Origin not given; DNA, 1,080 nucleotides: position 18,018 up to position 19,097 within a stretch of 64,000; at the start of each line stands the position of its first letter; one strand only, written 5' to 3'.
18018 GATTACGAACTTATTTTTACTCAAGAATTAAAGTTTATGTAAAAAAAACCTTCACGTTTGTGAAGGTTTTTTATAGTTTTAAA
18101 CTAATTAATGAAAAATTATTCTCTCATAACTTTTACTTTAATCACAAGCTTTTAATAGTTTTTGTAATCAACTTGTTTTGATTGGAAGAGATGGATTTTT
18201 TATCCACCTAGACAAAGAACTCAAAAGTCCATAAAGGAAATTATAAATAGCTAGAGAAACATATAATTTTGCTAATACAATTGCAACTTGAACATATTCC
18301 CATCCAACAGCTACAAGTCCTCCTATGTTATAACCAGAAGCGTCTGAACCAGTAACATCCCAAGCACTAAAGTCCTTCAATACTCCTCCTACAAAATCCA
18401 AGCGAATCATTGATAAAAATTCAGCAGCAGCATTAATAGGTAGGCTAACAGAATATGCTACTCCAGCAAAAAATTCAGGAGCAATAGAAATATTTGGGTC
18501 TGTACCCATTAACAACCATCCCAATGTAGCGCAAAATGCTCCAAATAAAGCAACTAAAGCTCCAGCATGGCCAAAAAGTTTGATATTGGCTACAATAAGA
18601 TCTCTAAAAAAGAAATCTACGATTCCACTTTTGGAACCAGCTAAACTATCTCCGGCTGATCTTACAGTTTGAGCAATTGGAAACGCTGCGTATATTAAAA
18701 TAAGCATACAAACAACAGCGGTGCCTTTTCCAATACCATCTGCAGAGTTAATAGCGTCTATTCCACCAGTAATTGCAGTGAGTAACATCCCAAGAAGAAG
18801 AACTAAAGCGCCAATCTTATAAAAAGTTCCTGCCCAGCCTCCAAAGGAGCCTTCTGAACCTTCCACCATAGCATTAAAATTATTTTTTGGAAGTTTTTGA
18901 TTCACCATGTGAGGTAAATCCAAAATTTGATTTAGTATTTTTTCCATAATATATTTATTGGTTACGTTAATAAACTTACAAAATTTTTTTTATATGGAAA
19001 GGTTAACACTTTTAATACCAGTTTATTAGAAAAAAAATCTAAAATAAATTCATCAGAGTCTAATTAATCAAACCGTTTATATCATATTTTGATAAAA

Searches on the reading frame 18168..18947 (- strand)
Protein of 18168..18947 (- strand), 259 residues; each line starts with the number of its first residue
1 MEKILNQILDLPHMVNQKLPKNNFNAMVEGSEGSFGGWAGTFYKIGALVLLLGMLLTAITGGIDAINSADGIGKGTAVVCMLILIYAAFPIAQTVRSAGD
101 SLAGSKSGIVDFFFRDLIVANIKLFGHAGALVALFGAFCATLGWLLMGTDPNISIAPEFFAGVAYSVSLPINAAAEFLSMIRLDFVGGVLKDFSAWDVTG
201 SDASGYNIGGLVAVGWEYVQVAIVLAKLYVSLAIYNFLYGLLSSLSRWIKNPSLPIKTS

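Call 9: search_protein_families(library=pfam, proteins=[window:18168-18947:-], max_evalue=0.01)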
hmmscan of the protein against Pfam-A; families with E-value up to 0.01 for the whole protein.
window:18168-18947:- (259 aa): 0 families

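Call 26: find_homologous_proteins(query=window:18168-18947:-, max_evalue=0.00001)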
Query window:18168-18947:- (259 aa): 156 proteins with E <= 0.00001 among 5399 candidates; the best 120 are listed.
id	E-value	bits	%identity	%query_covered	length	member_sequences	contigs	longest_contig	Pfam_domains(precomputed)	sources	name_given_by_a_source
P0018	2.7e-150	517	91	100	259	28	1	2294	-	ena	-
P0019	5.2e-141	487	86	100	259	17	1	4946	-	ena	-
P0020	5.3e-141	487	85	100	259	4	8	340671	-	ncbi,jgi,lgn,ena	-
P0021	6.4e-140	483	85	100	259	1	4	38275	-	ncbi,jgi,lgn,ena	-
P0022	1.8e-107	377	67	100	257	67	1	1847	-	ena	-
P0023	3.7e-102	359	64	100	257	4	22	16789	-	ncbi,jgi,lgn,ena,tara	ncbi:MAG: hypothetical protein ACKVJS_06060 [Flavobacteriales bacterium]|jgi:hypothetical protein|ta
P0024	9.2e-102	358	64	100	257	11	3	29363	-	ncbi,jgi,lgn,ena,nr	ncbi:MAG: hypothetical protein ABR90_00925 [Cryomorphaceae bacterium BACL29 MAG-121220-bin8]|jgi:hyp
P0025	5.8e-101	355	64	100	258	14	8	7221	-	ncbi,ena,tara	tara:strand:- start:697 stop:1473 length:777 start_codon:yes stop_codon:yes gene_type:complete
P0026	2.7e-100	353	63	100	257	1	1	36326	-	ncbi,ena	-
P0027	1.1e-99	351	62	100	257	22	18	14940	-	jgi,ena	-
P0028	3.4e-99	350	62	100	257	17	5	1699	-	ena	-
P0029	2.0e-98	347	60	100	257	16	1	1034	-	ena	-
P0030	1.7e-97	344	61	100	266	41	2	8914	-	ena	-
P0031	5.0e-97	343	61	100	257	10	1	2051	-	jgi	-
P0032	9.8e-97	342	59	100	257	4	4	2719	-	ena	-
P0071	2.4e-77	278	55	100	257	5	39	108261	-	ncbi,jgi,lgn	ncbi:MAG: hypothetical protein ACJAYD_000182 [Patiriisocius sp.]|jgi:hypothetical protein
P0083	6.4e-71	257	50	100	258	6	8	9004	-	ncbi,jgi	ncbi:MAG: hypothetical protein ACI9SI_001850 [Polaribacter sp.]|jgi:hypothetical protein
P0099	1.0e-67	247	48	99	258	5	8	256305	-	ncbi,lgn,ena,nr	ncbi:MAG: hypothetical protein P8I51_01620 [Polaribacter sp.]|nr:hypothetical protein [Polaribacter 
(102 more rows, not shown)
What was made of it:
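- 18168..18947 (-): p259: a conserved hypothetical membrane protein of 259 aa, all-helical. 156 homologues in marine Flavobacteriia (call 26).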

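Call 27: find_encoding_contigs(protein=P0020, flank=6000, max_places=4)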
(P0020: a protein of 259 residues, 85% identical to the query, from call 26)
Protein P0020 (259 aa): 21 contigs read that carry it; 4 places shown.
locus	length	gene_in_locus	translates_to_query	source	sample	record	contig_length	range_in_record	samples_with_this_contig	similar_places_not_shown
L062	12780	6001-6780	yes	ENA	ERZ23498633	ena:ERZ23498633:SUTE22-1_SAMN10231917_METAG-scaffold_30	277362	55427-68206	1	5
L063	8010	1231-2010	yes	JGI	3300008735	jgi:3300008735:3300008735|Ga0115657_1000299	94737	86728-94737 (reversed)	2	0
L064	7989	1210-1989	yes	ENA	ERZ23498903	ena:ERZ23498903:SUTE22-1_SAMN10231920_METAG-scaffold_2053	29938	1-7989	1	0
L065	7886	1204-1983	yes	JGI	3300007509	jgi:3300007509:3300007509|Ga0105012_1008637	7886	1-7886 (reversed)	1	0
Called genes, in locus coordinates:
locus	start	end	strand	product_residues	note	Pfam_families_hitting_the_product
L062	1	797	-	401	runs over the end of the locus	PF12704:MacB_PCD, PF02687:FtsX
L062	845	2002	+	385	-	PF07075:NamZ_N, PF20732:NamZ_C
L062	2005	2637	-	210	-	PF13353:Fer4_12 (weak), PF04055:Radical_SAM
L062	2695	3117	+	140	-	PF00903:Glyoxalase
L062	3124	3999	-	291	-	PF00763:THF_DHG_CYH, PF02882:THF_DHG_CYH_C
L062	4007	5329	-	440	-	PF02881:SRP54_N, PF13401:AAA_22 (weak), PF20720:nSTAND3 (faint), PF00448:SRP54, PF01656:CbiA (weak), PF02978:SRP_SPB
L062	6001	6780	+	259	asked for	-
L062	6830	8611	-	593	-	PF03485:Arg_tRNA_synt_N (faint), PF00750:tRNA-synt_1d, PF05746:DALR_1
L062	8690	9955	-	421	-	PF00285:Citrate_synt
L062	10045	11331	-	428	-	PF03952:Enolase_N, PF07476:MAAL_C (faint), PF00113:Enolase_C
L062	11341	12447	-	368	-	PF00988:CPSase_sm_chain, PF00117:GATase, PF07722:Peptidase_C26 (faint)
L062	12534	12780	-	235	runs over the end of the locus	PF01196:Ribosomal_L17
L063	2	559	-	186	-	?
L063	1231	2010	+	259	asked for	-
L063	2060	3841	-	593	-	PF03485:Arg_tRNA_synt_N (faint), PF00750:tRNA-synt_1d, PF05746:DALR_1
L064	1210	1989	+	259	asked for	-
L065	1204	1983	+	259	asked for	-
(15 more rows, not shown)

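Call 28: find_encoding_contigs(protein=P0024, flank=5000, max_places=2)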
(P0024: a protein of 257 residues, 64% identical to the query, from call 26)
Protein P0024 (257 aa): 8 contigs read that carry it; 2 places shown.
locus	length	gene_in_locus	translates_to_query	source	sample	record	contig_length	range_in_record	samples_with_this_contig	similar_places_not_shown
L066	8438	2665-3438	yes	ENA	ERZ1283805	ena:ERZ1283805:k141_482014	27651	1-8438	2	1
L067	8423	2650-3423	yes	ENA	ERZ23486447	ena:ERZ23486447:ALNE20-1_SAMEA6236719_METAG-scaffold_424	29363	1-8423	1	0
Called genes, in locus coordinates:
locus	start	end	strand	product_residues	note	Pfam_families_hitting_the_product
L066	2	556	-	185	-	?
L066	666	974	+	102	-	PF01638:HxlR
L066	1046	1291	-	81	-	-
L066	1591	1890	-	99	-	-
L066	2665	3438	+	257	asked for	-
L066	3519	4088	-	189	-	-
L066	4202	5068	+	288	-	PF01261:AP_endonuc_2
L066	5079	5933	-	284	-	PF20434:BD-FAE (faint)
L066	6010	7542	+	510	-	PF04389:Peptidase_M28, PF01546:Peptidase_M20 (weak)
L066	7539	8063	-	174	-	PF12867:DinB_2 (weak)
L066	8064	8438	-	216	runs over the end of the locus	PF02230:Abhydrolase_2, PF03959:FSH1 (weak)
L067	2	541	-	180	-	PF04264:YceI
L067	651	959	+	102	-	PF01638:HxlR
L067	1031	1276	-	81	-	-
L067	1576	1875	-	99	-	-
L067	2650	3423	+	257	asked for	-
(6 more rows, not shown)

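Call 29: find_encoding_contigs(protein=P0019, flank=5000, max_places=3)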
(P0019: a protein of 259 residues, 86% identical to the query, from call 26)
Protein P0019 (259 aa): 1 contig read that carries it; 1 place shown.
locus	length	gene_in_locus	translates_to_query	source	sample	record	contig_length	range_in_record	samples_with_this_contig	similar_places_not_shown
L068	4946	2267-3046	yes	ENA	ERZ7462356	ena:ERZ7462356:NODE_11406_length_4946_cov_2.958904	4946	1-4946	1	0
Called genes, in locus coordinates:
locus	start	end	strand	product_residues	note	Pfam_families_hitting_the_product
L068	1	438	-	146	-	?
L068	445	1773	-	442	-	PF02881:SRP54_N, PF20720:nSTAND3 (faint), PF00448:SRP54, PF02978:SRP_SPB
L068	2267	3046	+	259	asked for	-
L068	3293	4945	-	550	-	?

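Call 33: find_related_loci(query=window:18168-18947:-, collection=metagenome_contigs, flank=5000)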
Query window:18168-18947:- (259 aa) in metagenome_contigs; peptide patterns used: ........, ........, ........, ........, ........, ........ (x = any residue, [..] = any of these).
122 stretches matched a pattern; 17 encode a relative of the query (tblastn E <= 1e-3); 17 distinct loci.
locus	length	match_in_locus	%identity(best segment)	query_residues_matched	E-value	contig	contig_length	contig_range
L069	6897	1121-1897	93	1-259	1e-158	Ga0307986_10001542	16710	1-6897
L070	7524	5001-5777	93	1-259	1e-158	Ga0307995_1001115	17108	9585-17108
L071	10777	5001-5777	92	1-259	3e-154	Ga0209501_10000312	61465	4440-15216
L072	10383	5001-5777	91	1-259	2e-154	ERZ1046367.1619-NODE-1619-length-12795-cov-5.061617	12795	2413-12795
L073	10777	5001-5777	92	1-259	5e-152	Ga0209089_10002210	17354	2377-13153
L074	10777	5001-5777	85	1-259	2e-148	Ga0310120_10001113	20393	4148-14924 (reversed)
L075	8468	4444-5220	85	1-259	7e-148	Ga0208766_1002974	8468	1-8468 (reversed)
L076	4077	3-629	91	51-259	8e-122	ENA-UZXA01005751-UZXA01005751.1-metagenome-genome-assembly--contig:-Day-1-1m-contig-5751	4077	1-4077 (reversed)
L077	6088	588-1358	67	1-259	7e-114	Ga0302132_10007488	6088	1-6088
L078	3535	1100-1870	66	1-259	5e-115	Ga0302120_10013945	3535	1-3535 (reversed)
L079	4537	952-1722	64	1-259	9e-110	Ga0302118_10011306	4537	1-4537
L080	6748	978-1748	64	1-259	3e-109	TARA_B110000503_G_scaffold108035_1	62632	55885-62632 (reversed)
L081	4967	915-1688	63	1-259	2e-107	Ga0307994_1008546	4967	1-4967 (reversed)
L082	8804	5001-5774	63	1-259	4e-107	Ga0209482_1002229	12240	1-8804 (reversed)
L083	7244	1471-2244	63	1-259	4e-107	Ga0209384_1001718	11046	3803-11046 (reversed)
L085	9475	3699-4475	85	1-259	2e-148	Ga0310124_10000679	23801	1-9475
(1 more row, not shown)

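Call 38: search_protein_families(library=pfam, proteins=[L070:557-1669:-, L070:2209-3090:+, L070:3106-4665:+, L070:6525-6851:-, L069:3655-5160:-, L075:3411-4352:-, L075:5444-6163:+, L070:6236-6478:+], max_evalue=0.001)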
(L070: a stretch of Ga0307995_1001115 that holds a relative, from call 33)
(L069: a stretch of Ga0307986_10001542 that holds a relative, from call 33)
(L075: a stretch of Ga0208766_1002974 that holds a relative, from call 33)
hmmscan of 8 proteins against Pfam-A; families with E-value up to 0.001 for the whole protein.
L070:557-1669:- (370 aa): 6 families
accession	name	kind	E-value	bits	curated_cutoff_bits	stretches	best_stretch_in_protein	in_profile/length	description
PF01262.27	AlaDh_PNT_C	-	9.4e-90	300.2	23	1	140-352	1-214/214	Alanine dehydrogenase/PNT, C-terminal domain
PF05222.21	AlaDh_PNT_N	-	1.2e-39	136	30.4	1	4-136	1-136/136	Alanine dehydrogenase/PNT, N-terminal domain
PF01134.28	GIDA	-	1.7e-06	27.8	22.1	1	170-206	2-38/391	Glucose inhibited division protein A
PF02826.25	2-Hacid_dh_C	-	3.3e-06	27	25.1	1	166-267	35-127/178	D-isomer specific 2-hydroxyacid dehydrogenase, NAD binding domain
PF07992.20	Pyr_redox_2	-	4.2e-06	26.8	26.1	1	166-207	141-182/291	Pyridine nucleotide-disulphide oxidoreductase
PF00070.33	Pyr_redox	-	3.7e-05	24.6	22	1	169-203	1-35/82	Pyridine nucleotide-disulphide oxidoreductase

L070:2209-3090:+ (293 aa): 1 family
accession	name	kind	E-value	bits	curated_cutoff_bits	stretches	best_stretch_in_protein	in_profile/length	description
PF04116.19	FA_hydroxylase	-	1.6e-21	77.5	31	1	86-234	3-132/132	Fatty acid hydroxylase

L070:3106-4665:+ (519 aa): 4 families
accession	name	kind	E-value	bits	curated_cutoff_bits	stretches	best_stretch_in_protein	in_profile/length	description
PF00884.28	Sulfatase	-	3.4e-35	122.2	25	1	40-324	2-301/301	Sulfatase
PF16347.10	SGSH_C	-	3.1e-12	47.3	29.3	1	274-370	7-108/154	N-sulphoglucosamine sulphohydrolase, C-terminal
PF01663.27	Phosphodiest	-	1.2e-08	35.4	23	1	231-273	183-225/342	Type I phosphodiesterase / nucleotide pyrophosphatase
PF02995.22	DUF229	-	2.9e-07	30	25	1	234-277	308-351/496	Protein of unknown function (DUF229)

L070:6525-6851:- (108 aa): 0 families

L069:3655-5160:- (501 aa): 2 families
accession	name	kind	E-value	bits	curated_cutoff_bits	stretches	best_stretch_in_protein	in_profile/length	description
PF01546.33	Peptidase_M20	-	4.9e-13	49.9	24.6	1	141-497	26-204/206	Peptidase family M20/M25/M40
PF07687.19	M20_dimer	-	2.6e-12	47.1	21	1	231-381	2-100/107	Peptidase dimerisation domain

L075:3411-4352:- (313 aa): 1 family
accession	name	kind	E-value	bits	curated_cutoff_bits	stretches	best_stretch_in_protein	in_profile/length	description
PF15461.11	BCD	-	2.6e-36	126.1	28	1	40-310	2-266/267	Beta-carotene 15,15'-dioxygenase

L075:5444-6163:+ (239 aa): 1 family
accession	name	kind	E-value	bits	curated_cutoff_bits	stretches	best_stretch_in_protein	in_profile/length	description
PF01036.24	Bac_rhodopsin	-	3.6e-40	138.2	24.6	1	21-237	4-223/224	Bacteriorhodopsin-like protein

L070:6236-6478:+ (80 aa): 1 family
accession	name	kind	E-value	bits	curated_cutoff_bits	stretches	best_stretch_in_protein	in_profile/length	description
PF07308.18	DUF1456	-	2.1e-29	102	27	1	7-74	1-68/68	Protein of unknown function (DUF1456)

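Call 43: find_encoding_contigs(protein=P0099, flank=4000, max_places=2)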
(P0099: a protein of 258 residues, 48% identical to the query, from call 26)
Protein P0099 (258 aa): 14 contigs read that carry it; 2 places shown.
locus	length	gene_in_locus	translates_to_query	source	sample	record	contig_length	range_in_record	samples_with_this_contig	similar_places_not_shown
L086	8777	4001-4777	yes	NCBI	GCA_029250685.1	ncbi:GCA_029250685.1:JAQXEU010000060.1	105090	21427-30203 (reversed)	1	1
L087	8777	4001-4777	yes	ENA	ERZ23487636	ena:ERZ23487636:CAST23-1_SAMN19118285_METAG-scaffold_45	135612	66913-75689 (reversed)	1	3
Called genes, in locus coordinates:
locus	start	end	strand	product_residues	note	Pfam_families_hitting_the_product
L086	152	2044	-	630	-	PF00012:HSP70, PF06723:MreB_Mbl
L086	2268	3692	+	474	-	PF03315:SDH_beta, PF03313:SDH_alpha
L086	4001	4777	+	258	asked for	-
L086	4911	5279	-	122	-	PF10990:DUF2809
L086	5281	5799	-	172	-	PF00583:Acetyltransf_1, PF13673:Acetyltransf_10, PF13508:Acetyltransf_7 (weak)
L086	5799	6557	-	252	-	PF03883:H2O2_YaaD, PF21818:DUF6884 (weak)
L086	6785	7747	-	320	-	PF03590:AsnA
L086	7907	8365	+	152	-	PF13404:HTH_AsnC-type, PF13412:HTH_24, PF01037:AsnC_trans_reg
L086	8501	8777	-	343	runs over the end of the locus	PF01479:S4, PF00849:PseudoU_synth_2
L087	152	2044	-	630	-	PF00012:HSP70, PF06723:MreB_Mbl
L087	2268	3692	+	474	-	PF03315:SDH_beta, PF03313:SDH_alpha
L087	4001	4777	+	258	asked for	-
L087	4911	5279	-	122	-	PF10990:DUF2809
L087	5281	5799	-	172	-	PF00583:Acetyltransf_1, PF13673:Acetyltransf_10, PF13508:Acetyltransf_7 (weak)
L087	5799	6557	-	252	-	PF03883:H2O2_YaaD, PF21818:DUF6884 (weak)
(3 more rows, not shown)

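Call 44: find_encoding_contigs(protein=P0071, flank=4000, max_places=2)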
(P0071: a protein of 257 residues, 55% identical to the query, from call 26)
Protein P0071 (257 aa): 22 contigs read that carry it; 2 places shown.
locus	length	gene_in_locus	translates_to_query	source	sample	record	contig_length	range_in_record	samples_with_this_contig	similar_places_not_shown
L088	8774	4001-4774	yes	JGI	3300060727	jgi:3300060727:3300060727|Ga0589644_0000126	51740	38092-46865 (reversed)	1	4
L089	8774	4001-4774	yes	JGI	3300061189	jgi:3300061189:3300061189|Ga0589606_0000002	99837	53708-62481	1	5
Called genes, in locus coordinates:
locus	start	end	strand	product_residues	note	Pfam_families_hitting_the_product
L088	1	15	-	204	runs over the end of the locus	PF02589:LUD_dom (weak)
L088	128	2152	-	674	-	PF06480:FtsH_ext (weak), PF00004:AAA, PF07728:AAA_5 (faint), PF20720:nSTAND3 (weak), PF17862:AAA_lid_3, PF01434:Peptidase_M41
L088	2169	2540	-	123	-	PF02410:RsfS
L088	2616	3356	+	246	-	PF03099:BPL_LplA_LipB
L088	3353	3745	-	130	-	-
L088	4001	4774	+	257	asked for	-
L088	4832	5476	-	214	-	PF00156:Pribosyltran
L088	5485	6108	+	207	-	PF00293:NUDIX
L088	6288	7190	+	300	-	PF18962:Por_Secre_tail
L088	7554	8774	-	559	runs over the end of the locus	PF07498:Rho_N, PF07497:Rho_RNA_bind, PF00006:ATP-synt_ab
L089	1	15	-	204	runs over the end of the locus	PF02589:LUD_dom (weak)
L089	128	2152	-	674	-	PF06480:FtsH_ext (weak), PF00004:AAA, PF07728:AAA_5 (faint), PF20720:nSTAND3 (weak), PF17862:AAA_lid_3, PF01434:Peptidase_M41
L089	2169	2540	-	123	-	PF02410:RsfS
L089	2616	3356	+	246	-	PF03099:BPL_LplA_LipB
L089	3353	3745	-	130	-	-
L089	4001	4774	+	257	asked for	-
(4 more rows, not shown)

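Call 62: search_protein_families(library=ncbifam, proteins=[window:18171-18947:-], max_evalue=0.1)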
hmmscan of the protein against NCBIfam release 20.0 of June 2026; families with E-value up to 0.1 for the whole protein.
window:18171-18947:- (259 aa): 0 families
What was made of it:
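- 18168..18947 (-): No Pfam or NCBIfam hit (calls 9, 62).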

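Call 63: search_solved_structures(query=A3, max_evalue=1)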
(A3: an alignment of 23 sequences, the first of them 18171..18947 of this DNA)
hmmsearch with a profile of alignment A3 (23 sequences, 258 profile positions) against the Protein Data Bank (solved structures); distinct sequences matched with E-value up to 1: 1.
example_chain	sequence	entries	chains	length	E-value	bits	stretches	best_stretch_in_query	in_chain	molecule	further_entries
7y9n_A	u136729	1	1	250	0.19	14.4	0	16-70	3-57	Spike protein S2',5HB-H2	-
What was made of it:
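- Tried and rejected: The PDB profile search gave only E 0.19 noise (call 63).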

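Call 66: predict_structure(alignment_id=A3)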
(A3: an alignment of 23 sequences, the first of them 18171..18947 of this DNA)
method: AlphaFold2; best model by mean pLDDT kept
length: 259 residues; sequences in the alignment: 23
mean_pLDDT: 72.1   pTM: 0.64
mean pLDDT of the five models: 72.1, 67.2, 66.8, 65.4, 62.2
residues with pLDDT >= 90: 0; 70-90: 182; 50-70: 49; < 50: 28
segments of 3 or more residues with pLDDT < 50: 1-3, 19-33, 256-259
pLDDT, mean of each block of 10 residues (from residue 1): 47 50 47 62 81 83 76 76 85 83 74 80 84 81 68 58 72 81 83 72 61 79 85 83 72 52
secondary structure, 60 per line:
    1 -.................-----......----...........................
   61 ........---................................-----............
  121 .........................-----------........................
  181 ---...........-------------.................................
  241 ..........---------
elements in order: H2-18 H24-29 H34-68 H72-103 H109-145 H157-180 H184-194 H208-250

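Call 69: fold_search(model_id=the predicted structure, library=pdb)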
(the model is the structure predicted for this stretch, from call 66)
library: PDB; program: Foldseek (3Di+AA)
matches with E <= 10: 636; with E <= 0.001: 0
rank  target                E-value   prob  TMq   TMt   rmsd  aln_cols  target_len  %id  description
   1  7zou                  1.2e-01  0.41  0.19  0.21  21.1       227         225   15  Crystal structure of Synechocystis halorhodopsin (SyHR), Cl-pumping mode, ground state (released 2022-11-09)
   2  2v0o_C                1.7e-01  0.21  0.18  0.17  41.1       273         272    9  FCHO2 F-BAR domain (released 2007-06-26)
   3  9r23_A                2.2e-01  0.21  0.17  0.18  22.0       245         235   13  Cryo-EM structure of the double mutant H84V/E120G of the flotillin-associated rhodopsin PsFAR in detergent micelle (released 2025-07-23)
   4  8d9p                  2.8e-01  0.41  0.22  0.26  17.5       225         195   12  De Novo Photosynthetic Reaction Center Protein Equipped with Heme B and Mn(II) cations (released 2022-09-28)
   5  4jq6_C                2.9e-01  0.21  0.17  0.21  21.4       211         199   12  Crystal structure of blue light-absorbing proteorhodopsin from Med12 at 2.3 Angstrom (released 2013-05-08)
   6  2v0o_B                2.9e-01  0.21  0.19  0.18  40.9       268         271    9  FCHO2 F-BAR domain (released 2007-06-26)
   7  4h8s_A                2.9e-01  0.15  0.16  0.12  36.2       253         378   12  Crystal structure of human APPL2BARPH domain (released 2012-10-17)
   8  4e40                  3.1e-01  0.30  0.21  0.22  29.9       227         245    8  The haptoglobin-hemoglobin receptor of Trypanosoma congolense (released 2013-01-16)
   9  8iu0                  3.1e-01  0.21  0.20  0.20  22.3       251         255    8  Cryo-EM structure of the potassium-selective channelrhodopsin HcKCR1 H225F mutant in lipid nanodisc (released 2023-09-06)
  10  1rkc_A                3.2e-01  0.25  0.20  0.21  19.6       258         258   12  Human vinculin head (1-258) in complex with talin's vinculin binding site 3 (residues 1944-1969) (released 2004-01-13)
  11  2v0o_A                3.2e-01  0.16  0.17  0.17  39.8       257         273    8  FCHO2 F-BAR domain (released 2007-06-26)
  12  4jq6_A                3.4e-01  0.20  0.17  0.22  21.1       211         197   12  Crystal structure of blue light-absorbing proteorhodopsin from Med12 at 2.3 Angstrom (released 2013-05-08)
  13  8hmp_R                3.4e-01  0.16  0.18  0.16  24.9       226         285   13  GPR52 with Gs and c17 (released 2023-06-21)
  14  5vjs                  3.5e-01  0.63  0.26  0.32  12.3       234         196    9  De Novo Photosynthetic Reaction Center Protein Equipped with Heme B, a synthetic Zn porphyrin, and Zn(II) cations (released 2018-04-25)
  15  8ejk_R                3.7e-01  0.28  0.21  0.21  20.9       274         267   14  Structure of FFAR1-Gq complex bound to TAK-875 in a lipid nanodisc (released 2023-05-24)
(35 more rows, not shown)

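Call 73: find_encoding_contigs(protein=P0083, flank=5000, max_places=4)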
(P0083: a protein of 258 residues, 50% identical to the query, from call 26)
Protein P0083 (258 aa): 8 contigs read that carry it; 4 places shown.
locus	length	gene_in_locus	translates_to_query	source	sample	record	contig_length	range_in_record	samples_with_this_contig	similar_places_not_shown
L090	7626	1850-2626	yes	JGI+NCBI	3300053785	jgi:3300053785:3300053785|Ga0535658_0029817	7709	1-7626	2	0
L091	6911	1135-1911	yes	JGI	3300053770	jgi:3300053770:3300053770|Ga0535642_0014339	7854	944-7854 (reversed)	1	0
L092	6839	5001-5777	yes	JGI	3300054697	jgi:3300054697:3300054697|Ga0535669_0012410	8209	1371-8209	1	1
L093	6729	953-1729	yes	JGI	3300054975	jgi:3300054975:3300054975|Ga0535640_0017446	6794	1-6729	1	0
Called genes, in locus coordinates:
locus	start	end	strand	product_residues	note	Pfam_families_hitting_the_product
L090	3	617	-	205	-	?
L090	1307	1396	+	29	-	-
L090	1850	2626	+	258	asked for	-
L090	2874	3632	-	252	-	PF03883:H2O2_YaaD, PF21818:DUF6884 (weak)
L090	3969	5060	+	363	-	PF10851:DUF2652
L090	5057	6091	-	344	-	PF01479:S4, PF00849:PseudoU_synth_2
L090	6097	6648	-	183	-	PF03793:PASTA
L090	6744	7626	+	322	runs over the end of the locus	PF01820:Dala_Dala_lig_N, PF02786:CPSase_L_D2 (weak), PF07478:Dala_Dala_lig_C, PF02222:ATP-grasp (weak), PF02655:ATP-grasp_3, PF13535:ATP-grasp_4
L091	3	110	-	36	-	?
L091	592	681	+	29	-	-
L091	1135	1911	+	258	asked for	-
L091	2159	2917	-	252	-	PF03883:H2O2_YaaD, PF21818:DUF6884 (weak)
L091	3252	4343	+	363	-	PF10851:DUF2652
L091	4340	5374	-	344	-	PF01479:S4, PF00849:PseudoU_synth_2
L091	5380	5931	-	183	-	PF03793:PASTA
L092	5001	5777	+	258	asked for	-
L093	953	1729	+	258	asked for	-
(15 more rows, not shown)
